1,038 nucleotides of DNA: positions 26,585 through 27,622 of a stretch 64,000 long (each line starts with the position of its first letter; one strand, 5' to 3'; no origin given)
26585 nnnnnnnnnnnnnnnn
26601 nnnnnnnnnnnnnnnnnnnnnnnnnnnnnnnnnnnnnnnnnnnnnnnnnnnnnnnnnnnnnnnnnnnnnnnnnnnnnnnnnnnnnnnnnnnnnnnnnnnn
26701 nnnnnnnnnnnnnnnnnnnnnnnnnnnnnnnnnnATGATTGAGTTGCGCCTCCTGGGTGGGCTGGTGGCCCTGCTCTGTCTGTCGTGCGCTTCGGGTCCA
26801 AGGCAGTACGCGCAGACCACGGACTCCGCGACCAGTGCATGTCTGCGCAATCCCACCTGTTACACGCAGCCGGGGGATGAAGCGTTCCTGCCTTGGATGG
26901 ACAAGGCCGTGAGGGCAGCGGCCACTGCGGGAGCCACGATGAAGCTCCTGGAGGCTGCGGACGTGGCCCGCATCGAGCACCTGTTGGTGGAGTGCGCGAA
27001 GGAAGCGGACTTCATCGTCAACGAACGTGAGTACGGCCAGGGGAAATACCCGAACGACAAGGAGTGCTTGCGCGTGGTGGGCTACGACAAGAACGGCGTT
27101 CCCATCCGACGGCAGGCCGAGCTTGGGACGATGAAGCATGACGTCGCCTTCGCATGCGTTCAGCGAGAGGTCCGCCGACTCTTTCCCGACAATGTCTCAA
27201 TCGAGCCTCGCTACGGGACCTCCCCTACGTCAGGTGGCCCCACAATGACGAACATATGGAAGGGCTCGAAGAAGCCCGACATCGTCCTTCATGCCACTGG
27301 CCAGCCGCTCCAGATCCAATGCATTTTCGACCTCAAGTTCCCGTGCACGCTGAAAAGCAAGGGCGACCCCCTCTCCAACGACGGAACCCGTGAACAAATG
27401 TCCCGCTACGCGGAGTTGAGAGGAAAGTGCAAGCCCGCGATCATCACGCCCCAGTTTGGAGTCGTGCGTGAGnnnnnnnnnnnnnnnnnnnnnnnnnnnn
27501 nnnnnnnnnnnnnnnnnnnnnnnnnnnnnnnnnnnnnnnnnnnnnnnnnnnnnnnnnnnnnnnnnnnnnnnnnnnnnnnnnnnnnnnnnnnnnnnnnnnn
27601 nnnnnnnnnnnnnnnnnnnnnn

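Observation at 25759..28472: Translationally coupled three-gene cassette built around a Cys-rich lipoprotein - candidate polymorphic lipoprotein toxin/immunity module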

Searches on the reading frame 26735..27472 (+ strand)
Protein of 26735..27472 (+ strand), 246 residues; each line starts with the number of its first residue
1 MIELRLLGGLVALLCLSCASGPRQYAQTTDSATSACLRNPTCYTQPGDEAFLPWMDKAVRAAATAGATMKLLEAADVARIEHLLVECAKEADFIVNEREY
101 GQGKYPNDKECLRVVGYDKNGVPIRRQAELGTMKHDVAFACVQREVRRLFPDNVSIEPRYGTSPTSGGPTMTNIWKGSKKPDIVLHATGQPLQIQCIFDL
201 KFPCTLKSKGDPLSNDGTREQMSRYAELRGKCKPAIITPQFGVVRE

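Call 3: search_protein_families(library=pfam, proteins=[window:26735-27472:+], max_evalue=1)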
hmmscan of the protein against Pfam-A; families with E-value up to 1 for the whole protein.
window:26735-27472:+ (246 aa): 1 family
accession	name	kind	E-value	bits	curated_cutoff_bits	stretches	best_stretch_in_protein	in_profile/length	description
PF19203.5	DUF5875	-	0.19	11.6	26.5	1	66-109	25-67/228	Family of unknown function (DUF5875)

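Call 4: search_protein_families(library=ncbifam, proteins=[window:26735-27472:+], max_evalue=1)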
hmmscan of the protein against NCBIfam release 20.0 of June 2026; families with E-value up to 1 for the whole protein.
window:26735-27472:+ (246 aa): 1 family
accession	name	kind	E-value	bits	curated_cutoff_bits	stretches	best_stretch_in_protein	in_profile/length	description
NF007557.0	PRK10178.1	equivalog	0.18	11.4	176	1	25-97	23-92/188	D-alanyl-D-alanine dipeptidase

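Call 8: find_homologous_proteins(query=window:26735-27472:+, max_evalue=0.001)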
Query window:26735-27472:+ (246 aa): 138 proteins with E <= 0.001 among 2920 candidates; the best 120 are listed.
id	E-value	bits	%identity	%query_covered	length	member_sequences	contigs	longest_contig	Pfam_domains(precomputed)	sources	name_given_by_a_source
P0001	1.8e-133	461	82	100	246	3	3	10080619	-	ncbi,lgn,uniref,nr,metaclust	ncbi:hypothetical protein COCOR_04790 [Corallococcus coralloides DSM 2259]|uniref:Lipoprotein n=1 Ta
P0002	1.9e-133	461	84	96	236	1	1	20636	-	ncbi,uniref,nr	ncbi:hypothetical protein [Corallococcus aberystwythensis]|uniref:hypothetical protein n=1 Tax=Coral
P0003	7.1e-129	446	80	100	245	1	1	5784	-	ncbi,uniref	ncbi:hypothetical protein [Corallococcus sp. 4LFB]|uniref:hypothetical protein n=1 Tax=Corallococcus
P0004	9.9e-119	413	72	100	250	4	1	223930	-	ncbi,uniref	ncbi:hypothetical protein [Corallococcus sp. RDP092CA]|uniref:hypothetical protein n=1 Tax=Coralloco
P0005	3.3e-117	408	94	78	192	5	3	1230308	-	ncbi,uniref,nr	ncbi:hypothetical protein [Corallococcus exiguus]|uniref:Uncharacterized protein n=1 Tax=Corallococc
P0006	1.6e-116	406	74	100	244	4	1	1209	-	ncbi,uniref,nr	ncbi:hypothetical protein D7V80_40925 [Corallococcus sp. CA054B]|uniref:hypothetical protein n=1 Tax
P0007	7.9e-114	397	73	100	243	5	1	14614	-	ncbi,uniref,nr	ncbi:hypothetical protein [Corallococcus sp. CA049B]|uniref:hypothetical protein n=1 Tax=Corallococc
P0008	5.0e-113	395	73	100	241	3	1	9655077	-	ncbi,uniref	ncbi:hypothetical protein ACIHQR_16095 [Corallococcus coralloides]|uniref:hypothetical protein n=1 T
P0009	3.4e-111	389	71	100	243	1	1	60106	-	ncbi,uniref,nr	ncbi:hypothetical protein [Corallococcus exercitus]|uniref:Lipoprotein n=1 Tax=Corallococcus exercit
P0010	2.3e-106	373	69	100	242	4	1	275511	-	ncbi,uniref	ncbi:hypothetical protein ACQKGO_29855 [Corallococcus interemptor]|uniref:hypothetical protein n=1 T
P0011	5.2e-106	372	66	98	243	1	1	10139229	-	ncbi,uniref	ncbi:hypothetical protein [Corallococcus exercitus]|uniref:hypothetical protein n=1 Tax=Corallococcu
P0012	1.3e-103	364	65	93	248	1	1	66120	-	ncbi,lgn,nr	ncbi:MAG: hypothetical protein EOO71_05930 [Myxococcaceae bacterium]|nr:MAG: hypothetical protein EO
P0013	6.1e-103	361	66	100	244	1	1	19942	-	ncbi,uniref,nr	ncbi:hypothetical protein [Corallococcus sp. AB049A]|uniref:hypothetical protein n=1 Tax=Corallococc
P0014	4.2e-102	359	68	98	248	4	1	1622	-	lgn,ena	-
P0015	1.7e-101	357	64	100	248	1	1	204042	-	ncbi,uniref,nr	ncbi:hypothetical protein OV208_40560 [Corallococcus sp. bb12-1]|uniref:hypothetical protein n=1 Tax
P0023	8.5e-85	302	73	78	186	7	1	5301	-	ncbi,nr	ncbi:hypothetical protein HJC10_40320 [Corallococcus exiguus]|nr:hypothetical protein [Corallococcus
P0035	7.6e-77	276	68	78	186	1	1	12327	-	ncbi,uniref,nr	ncbi:hypothetical protein [Corallococcus exiguus]|uniref:hypothetical protein n=1 Tax=Corallococcus 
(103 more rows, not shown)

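Call 12: find_related_loci(query=A1, collection=genome_contigs, flank=6000)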
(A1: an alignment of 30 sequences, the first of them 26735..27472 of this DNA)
Query A1 (246 aa) in genome_contigs; peptide patterns used: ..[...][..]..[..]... (x = any residue, [..] = any of these).
140 stretches matched a pattern; 138 encode a relative of the query (tblastn E <= 1e-3); the best 80 are kept; 77 distinct loci.
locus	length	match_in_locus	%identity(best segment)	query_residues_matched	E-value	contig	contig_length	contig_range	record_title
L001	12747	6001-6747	72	1-246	4e-117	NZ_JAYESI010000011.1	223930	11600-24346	Corallococcus sp. RDP092CA NODE_11_length_223930_cov_14.958258, whole genome shotgun sequence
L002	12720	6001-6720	66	1-245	3e-105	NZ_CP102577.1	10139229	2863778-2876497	Corallococcus exercitus strain SDU142 chromosome, complete genome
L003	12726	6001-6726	67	1-246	3e-104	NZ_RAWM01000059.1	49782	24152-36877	Corallococcus interemptor strain AB047A NODE_59_49782_cov_63.8178_ID_8037, whole genome shotgun sequence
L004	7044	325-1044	68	7-246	4e-101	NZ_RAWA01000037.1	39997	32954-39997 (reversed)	Corallococcus sp. CA053C NODE_37_39997_cov_24.9113, whole genome shotgun sequence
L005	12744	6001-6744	62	1-246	2e-98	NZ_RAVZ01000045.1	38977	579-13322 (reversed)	Corallococcus terminator strain CA054A NODE_45_38977_cov_31.1209, whole genome shotgun sequence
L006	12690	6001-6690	65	17-246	4e-94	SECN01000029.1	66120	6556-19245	MAG: Myxococcaceae bacterium isolate PMG_225 scaffold_1628, whole genome shotgun sequence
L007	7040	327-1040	64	8-246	1e-91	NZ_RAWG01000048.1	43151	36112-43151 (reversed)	Corallococcus sicarius strain CA040B NODE_48_43151_cov_63.399, whole genome shotgun sequence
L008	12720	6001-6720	58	6-246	4e-91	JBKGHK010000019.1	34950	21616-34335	Pyxidicoccus sp. 3LFB2 NODE_19_length_34950_cov_39.882935, whole genome shotgun sequence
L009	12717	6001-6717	55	13-246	3e-88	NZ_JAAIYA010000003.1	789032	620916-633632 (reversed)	Pyxidicoccus caerfyrddinensis strain CA032A NODE_3_length_789032_cov_22.1259, whole genome shotgun sequence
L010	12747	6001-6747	51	1-243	1e-85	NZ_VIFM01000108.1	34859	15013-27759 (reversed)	Myxococcus llanfairpwllgwyngyllgogerychwyrndrobwllllantysiliogogogochensis strain AM401 NODE_108_length_34859_cov_33.176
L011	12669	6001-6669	58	24-246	2e-84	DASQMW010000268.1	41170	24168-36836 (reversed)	MAG TPA_asm: Archangium sp. isolate SMAG_U10759 k141_241582, whole genome shotgun sequence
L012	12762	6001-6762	50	1-243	1e-82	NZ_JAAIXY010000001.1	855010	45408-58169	Myxococcus eversor strain AB053B NODE_1_length_855010_cov_14.8016, whole genome shotgun sequence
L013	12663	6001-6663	55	22-243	3e-81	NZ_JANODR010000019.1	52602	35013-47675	MAG: Archangium sp. isolate VAR_17_metabat_108 VAR_17_k141_2520176, whole genome shotgun sequence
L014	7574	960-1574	61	42-246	1e-80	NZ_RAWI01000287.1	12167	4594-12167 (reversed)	Corallococcus praedator strain CA031B NODE_287_12167_cov_30.477, whole genome shotgun sequence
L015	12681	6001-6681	56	24-246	2e-80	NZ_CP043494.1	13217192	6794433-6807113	Archangium minus strain Cbm 6 chromosome, complete genome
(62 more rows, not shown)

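Call 17: search_solved_structures(query=A2, max_evalue=10, show_alignments=2)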
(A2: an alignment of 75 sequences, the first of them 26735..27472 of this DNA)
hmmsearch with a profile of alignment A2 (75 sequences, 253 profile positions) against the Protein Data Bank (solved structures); distinct sequences matched with E-value up to 10: 2.
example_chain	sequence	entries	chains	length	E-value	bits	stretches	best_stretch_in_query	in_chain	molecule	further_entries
5hj7_A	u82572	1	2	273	0.15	14.6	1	36-73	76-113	Glutamate racemase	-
5ijw_A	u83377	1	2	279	1.9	10.9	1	36-73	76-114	Glutamate racemase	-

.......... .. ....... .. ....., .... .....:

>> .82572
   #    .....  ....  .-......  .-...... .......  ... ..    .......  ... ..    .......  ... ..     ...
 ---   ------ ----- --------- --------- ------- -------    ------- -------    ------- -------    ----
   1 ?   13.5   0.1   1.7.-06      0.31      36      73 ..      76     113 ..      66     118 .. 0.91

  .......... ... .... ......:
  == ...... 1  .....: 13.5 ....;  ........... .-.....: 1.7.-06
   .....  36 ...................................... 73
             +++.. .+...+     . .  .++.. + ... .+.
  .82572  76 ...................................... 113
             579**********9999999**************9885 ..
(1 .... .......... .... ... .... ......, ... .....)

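Call 23: predict_structure(alignment_id=A2)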
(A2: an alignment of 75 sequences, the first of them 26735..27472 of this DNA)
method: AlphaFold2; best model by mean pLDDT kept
length: 246 residues; sequences in the alignment: 75
mean_pLDDT: 83.7   pTM: 0.72
mean pLDDT of the five models: 83.7, 83.1, 83.0, 81.8, 81.6
residues with pLDDT >= 90: 168; 70-90: 13; 50-70: 31; < 50: 34
segments of 3 or more residues with pLDDT < 50: 19-39, 41-49
pLDDT, mean of each block of 10 residues (from residue 1): 50 53 40 46 45 59 70 91 99 98 97 98 98 98 97 97 93 95 95 97 96 95 96 97 95
secondary structure, 60 per line:
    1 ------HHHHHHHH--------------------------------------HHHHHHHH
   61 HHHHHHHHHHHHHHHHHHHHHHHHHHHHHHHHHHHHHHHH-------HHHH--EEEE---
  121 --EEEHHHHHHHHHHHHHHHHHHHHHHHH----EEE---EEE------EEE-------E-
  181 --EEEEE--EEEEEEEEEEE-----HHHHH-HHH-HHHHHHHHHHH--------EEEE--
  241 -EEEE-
elements in order: H7-14 H53-100 H108-111 E114-117 E123-125 H126-149 E154-156 E160-162 E169-171 E183-187 E190-200 H206-210 H216-226 E235-238 E242-245

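Call 27: fold_search(model_id=the predicted structure, library=pdb)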
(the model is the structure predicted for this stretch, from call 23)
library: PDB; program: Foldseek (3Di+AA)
matches with E <= 10: 145; with E <= 0.001: 0
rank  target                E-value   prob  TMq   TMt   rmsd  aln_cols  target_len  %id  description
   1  8a4c_A                3.9e-02  0.51  0.24  0.28   9.6       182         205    8  Structure of human Rep15:Rab3B complex. (released 2022-08-10)
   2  6wxw_A                5.4e-02  0.63  0.27  0.19   6.8       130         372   11  crystal structure of apo Card1 (released 2020-12-30)
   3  3h4r                  6.2e-02  0.38  0.24  0.26  10.5       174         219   14  Crystal structure of E. coli RecE exonuclease (released 2009-05-26)
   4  8a4b_A                7.6e-02  0.41  0.27  0.31  10.9       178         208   10  Structure of human Rep15:Rab3B_Q81L complex. (released 2022-08-10)
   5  7vsr_M                8.6e-02  0.47  0.26  0.23   8.9       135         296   13  Structure of McrBC (stalkless mutant) (released 2023-02-15)
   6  6b65_A                9.9e-02  0.54  0.16  0.16   4.9        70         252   20  IMPase (AF2372) R92Q/K164E (released 2018-10-03)
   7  6ek1                  9.9e-02  0.15  0.20  0.17  12.0       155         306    7  Crystal structure of Type IIP restriction endonuclease PfoI (released 2018-10-10)
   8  6b64_A                1.3e-01  0.51  0.16  0.16   4.8        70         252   20  IMPase (AF2372) with 25 mM Asp (released 2018-10-03)
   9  7q8s_B                1.8e-01  0.14  0.16  0.25  12.1       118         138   10  Leishmania major ADP-actin filament decorated with Leishmania major cofilin (released 2022-05-18)
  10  8a4c_C                3.5e-01  0.18  0.25  0.29   9.3       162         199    9  Structure of human Rep15:Rab3B complex. (released 2022-08-10)
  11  1dc1_A                3.5e-01  0.09  0.19  0.17   9.3       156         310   15  RESTRICTION ENZYME BSOBI/DNA COMPLEX STRUCTURE: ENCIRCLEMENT OF THE DNA AND HISTIDINE-CATALYZED HYDROLYSIS WITHIN A CA (released 2001-02-21)
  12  9dou_A                3.7e-01  0.20  0.28  0.10   9.1       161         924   11  Taeniopygia guttata R2 retrotransposon (R2Tg) initiating target-primed reverse transcription (released 2025-05-21)
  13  8a4a_A                4.2e-01  0.16  0.25  0.29  11.0       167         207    7  Structure of human Rep15 in complex with bovine Rab3C. (released 2022-08-10)
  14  9ibq_A                4.2e-01  0.15  0.22  0.20   9.5       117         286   11  Structure of BstEII with DNA substrate (released 2026-03-04)
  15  8a4b_C                4.8e-01  0.12  0.22  0.24   9.8       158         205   11  Structure of human Rep15:Rab3B_Q81L complex. (released 2022-08-10)
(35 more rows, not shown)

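Call 40: search_protein_families(library=padloc, proteins=[window:26735-27472:+], max_evalue=1)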
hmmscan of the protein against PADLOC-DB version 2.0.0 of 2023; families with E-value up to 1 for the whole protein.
window:26735-27472:+ (246 aa): 3 families
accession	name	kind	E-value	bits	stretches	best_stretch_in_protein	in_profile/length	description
PDLC04509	PDC-M20A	-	1.9e-66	221.8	1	51-244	3-212/213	-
PDLC04510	PDC-M20A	-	6.5e-66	220.6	1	7-244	7-266/267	-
PDLC04511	PDC-M20A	-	1.4e-34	117.7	1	11-208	3-212/253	-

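Call 41: search_protein_families(library=phrogs, proteins=[window:26735-27472:+], max_evalue=1)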
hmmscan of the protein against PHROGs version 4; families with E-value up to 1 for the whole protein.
window:26735-27472:+ (246 aa): 0 families

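Call 45: search_protein_representatives(alignment_id=A2)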
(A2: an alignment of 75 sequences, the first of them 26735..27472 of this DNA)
Query: 75 sequences, 253 profile positions. Proteins with E-value up to 0.001 (for the whole library): 246; up to 1e-10: 168; up to 1e-30: 78. The best 150 are listed.
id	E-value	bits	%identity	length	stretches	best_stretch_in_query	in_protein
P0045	1.1e-111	388.5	-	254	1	5-253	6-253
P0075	1.1e-97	342.7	-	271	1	7-253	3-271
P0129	2.0e-89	315.7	-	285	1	10-251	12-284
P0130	2.5e-89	315.3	-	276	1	7-251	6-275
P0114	8.5e-89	313.6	-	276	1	7-252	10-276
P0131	7.9e-80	284.2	-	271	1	8-251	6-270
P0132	3.6e-77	275.5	-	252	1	16-253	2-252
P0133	2.3e-65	236.8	-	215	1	60-253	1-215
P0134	1.2e-60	221.4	-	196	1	78-253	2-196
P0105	1.4e-60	221.1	-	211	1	11-188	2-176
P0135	1.6e-59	217.7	-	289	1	12-253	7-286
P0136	4.0e-58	213.1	-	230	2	146-252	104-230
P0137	1.9e-56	207.6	-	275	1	9-253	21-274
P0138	1.9e-55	204.3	-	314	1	9-248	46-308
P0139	2.1e-54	200.9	-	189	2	9-117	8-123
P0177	8.7e-38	146.5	-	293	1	72-252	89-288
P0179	1.5e-37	145.7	-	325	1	32-253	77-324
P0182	4.3e-36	140.9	-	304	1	79-253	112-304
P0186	1.7e-35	139.0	-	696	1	77-253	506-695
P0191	3.9e-34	134.5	-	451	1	82-249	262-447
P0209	3.2e-27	111.8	-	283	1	87-248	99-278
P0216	2.5e-24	102.4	-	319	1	89-252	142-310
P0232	3.7e-21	92.0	-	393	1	89-247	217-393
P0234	9.1e-21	90.7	-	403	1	86-248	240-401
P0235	1.5e-20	90.0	-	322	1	83-247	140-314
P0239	2.1e-19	86.2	-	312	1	87-247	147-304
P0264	2.2e-15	73.1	-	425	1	86-248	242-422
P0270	7.2e-14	68.1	-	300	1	91-251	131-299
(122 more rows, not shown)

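Call 46: search_protein_families(library=pfam, proteins=[P0186, P0191, P0232, P0234, P0264, P0216, P0235, P0239, P0182, P0179], max_evalue=0.01)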
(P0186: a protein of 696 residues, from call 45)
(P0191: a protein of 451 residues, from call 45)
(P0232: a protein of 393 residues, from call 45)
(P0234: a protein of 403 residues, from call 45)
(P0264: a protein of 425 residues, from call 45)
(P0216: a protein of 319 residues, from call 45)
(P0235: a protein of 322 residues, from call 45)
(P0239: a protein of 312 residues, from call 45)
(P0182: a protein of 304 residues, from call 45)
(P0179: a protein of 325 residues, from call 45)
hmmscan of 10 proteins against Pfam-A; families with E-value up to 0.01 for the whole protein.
P0186 (696 aa): 0 families

P0191 (451 aa): 1 family
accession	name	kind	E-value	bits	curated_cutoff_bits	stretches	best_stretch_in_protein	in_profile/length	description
PF09533.15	DUF2380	-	2.5e-19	69.9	26.3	1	58-233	14-180/187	Predicted lipoprotein of unknown function (DUF2380)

P0232 (393 aa): 1 family
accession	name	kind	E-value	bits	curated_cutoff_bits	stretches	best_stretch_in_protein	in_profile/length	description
PF12037.13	ATAD3_N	-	0.0095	15.7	25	0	19-139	37-158/265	ATPase family AAA domain-containing protein 3, N-terminal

P0234 (403 aa): 0 families

P0264 (425 aa): 1 family
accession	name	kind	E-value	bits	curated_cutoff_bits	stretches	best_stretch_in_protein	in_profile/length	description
PF14398.11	ATPgrasp_YheCD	-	0.0036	17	26.8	0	35-68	36-69/255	YheC/D like ATP-grasp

P0216 (319 aa): 1 family
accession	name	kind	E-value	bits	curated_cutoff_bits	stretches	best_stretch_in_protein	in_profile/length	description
PF13665.11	Tox-PAAR-like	-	9.2e-37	125.9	31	1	23-127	4-107/108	Toxin PAAR-like domain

P0235 (322 aa): 0 families

P0239 (312 aa): 1 family
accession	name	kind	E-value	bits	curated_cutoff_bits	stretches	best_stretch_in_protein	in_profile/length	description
PF13665.11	Tox-PAAR-like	-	1.2e-19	70.8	31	1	24-131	4-105/108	Toxin PAAR-like domain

P0182 (304 aa): 0 families

P0179 (325 aa): 0 families

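Call 60: find_encoding_contigs(protein=P0023, flank=4000, max_places=3)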
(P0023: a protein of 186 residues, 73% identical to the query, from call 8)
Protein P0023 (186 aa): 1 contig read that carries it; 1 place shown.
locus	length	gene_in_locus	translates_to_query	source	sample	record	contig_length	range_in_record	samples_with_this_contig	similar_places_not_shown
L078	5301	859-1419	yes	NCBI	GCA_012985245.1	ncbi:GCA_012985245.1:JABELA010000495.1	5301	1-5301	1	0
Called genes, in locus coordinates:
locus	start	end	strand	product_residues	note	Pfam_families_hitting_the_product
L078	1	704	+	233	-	?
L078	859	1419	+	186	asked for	-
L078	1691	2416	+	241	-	PF11876:TsiV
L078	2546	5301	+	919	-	?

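Call 61: find_encoding_contigs(protein=P0035, flank=4000, max_places=3)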
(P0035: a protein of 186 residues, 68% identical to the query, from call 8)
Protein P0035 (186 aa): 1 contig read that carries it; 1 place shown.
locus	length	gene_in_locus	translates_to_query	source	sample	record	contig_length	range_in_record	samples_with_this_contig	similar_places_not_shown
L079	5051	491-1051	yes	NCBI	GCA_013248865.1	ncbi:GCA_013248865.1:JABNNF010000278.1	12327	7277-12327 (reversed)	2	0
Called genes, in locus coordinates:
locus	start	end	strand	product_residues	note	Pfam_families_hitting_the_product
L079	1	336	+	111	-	?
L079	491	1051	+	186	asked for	-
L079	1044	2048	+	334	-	PF11876:TsiV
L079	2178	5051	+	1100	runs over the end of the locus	-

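Call 62: find_encoding_contigs(protein=P0005, flank=4000, max_places=3)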
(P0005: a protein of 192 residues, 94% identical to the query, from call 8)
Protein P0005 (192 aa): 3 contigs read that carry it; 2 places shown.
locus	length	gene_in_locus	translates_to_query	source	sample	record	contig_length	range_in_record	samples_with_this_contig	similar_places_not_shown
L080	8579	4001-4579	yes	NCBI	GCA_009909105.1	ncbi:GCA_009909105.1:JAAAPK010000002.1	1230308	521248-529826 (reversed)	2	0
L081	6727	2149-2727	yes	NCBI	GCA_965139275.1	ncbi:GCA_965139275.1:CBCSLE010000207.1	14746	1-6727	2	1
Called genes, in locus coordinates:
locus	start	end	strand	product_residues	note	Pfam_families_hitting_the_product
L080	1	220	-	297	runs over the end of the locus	PF02254:TrkA_N (weak), PF05368:NmrA, PF13460:NAD_binding_10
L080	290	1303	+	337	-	PF00126:HTH_1, PF03466:LysR_substrate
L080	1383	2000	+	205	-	PF09536:DUF2378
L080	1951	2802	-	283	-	PF05430:Methyltransf_30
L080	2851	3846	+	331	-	-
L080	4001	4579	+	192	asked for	-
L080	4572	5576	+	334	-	PF11876:TsiV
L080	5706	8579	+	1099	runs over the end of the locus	-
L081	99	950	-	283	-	PF05430:Methyltransf_30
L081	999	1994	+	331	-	-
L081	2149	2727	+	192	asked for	-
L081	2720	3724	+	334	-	PF11876:TsiV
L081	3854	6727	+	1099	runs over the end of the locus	-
